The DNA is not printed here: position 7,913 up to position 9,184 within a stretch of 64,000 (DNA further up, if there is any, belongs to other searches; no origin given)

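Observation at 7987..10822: Low-GC island carrying an HTH_XRE-Panacea(DUF4065) antitoxin, a RelE/ParE-like toxin and a 323-aa unknown protein, bracketed by hairpin repeats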

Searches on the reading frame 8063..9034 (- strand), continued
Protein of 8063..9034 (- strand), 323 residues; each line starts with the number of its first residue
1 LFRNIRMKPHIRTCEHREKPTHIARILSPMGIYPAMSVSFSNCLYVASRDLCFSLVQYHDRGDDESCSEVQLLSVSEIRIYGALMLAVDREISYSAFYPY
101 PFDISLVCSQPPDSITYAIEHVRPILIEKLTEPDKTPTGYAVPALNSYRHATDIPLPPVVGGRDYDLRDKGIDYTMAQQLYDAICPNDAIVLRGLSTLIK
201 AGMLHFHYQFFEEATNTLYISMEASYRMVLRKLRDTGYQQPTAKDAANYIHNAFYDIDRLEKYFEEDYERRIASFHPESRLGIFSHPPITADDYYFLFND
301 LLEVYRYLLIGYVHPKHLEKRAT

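Call 65: search_solved_structures(query=A1, max_evalue=10, show_alignments=3)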
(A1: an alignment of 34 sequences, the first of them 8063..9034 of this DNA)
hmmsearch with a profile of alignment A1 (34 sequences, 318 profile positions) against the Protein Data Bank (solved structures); distinct sequences matched with E-value up to 10: 1.
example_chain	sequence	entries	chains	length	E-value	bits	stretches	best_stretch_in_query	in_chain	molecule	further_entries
1pm6_A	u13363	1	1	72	1.8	11.1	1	129-173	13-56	Excisionase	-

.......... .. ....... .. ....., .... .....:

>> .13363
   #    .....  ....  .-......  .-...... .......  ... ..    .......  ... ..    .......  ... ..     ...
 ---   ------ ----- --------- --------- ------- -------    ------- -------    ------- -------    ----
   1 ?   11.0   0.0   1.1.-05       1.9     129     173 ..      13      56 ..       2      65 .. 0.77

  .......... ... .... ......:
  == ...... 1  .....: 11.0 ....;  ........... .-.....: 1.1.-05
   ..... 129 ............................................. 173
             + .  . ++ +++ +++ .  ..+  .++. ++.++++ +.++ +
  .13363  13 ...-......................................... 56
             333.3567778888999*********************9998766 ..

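Call 67: search_protein_families(library=pfam, alignment_id=A4, max_evalue=0.01)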
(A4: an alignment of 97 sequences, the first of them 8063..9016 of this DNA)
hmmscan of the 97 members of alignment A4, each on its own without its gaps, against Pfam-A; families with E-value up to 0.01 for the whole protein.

A. member 1, window:8063-9016:- (317 aa): 0 families

B. families by the number of members that match (of 97 scanned): 1 family
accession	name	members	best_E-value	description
PF07345.16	ATPaseInh_sub_z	1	0.0066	ATPase inhibitor subunit zeta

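Call 68: search_protein_families(library=padloc, alignment_id=A4, max_evalue=0.01)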
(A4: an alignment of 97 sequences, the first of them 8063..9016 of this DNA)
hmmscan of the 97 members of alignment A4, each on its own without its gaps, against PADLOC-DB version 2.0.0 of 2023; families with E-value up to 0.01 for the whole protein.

A. member 1, window:8063-9016:- (317 aa): 0 families

B. families by the number of members that match (of 97 scanned): 2 families
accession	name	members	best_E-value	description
PDLC03728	oMTase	1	0.00034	orphan methyltransferase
PDLC00422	ThsB1|ThsB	1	0.0072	TIR-like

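Call 74: search_protein_families(library=pfam, alignment_id=A5, max_evalue=0.0001)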
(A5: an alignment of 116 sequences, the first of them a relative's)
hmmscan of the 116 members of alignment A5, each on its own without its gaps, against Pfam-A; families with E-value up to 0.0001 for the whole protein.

A. member 1, L001:2557-3918:+ (454 aa): 0 families

B. families by the number of members that match (of 116 scanned): 78 families (the first 25 are shown)
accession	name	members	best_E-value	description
PF00239.26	Resolvase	4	1.4e-49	Resolvase, N terminal domain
PF13683.12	rve_3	3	1.4e-24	Integrase core domain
PF13333.12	rve_2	3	4.9e-16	Integrase core domain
PF18476.7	PIN_8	2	2.6e-63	PIN like domain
PF00069.31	Pkinase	2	4.9e-37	Protein kinase domain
PF18871.6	HEPN_Toprim_N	2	5.5e-37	HEPN/Toprim N-terminal domain 1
PF07714.23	PK_Tyr_Ser-Thr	2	4e-28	Protein tyrosine and serine/threonine kinase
PF03781.23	FGE-sulfatase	2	8.3e-26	Sulfatase-modifying factor enzyme 1-like domain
PF01797.21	Y1_Tnp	2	3.4e-24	Transposase IS200 like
PF00665.32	rve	2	4.6e-21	Integrase core domain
PF00589.27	Phage_integrase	2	8.8e-15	Phage integrase family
PF13276.12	HTH_21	2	2.9e-09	HTH-like domain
PF16289.11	PIN_12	2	6e-09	PIN domain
PF13649.12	Methyltransf_25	2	6.8e-09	Methyltransferase domain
PF08241.18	Methyltransf_11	2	1.9e-07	Methyltransferase domain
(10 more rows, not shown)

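Call 91: search_dna_similar(query=window:8063-9016:-, collection=plasmids, mode=protein, max_evalue=0.001, max_rows=15)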
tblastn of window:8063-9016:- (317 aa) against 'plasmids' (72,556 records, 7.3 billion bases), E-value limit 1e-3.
No match.

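Call 92: search_dna_similar(query=window:8063-9016:-, collection=phages, mode=protein, max_evalue=0.001, max_rows=10)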
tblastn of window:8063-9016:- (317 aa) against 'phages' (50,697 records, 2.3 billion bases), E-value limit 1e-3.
No match.
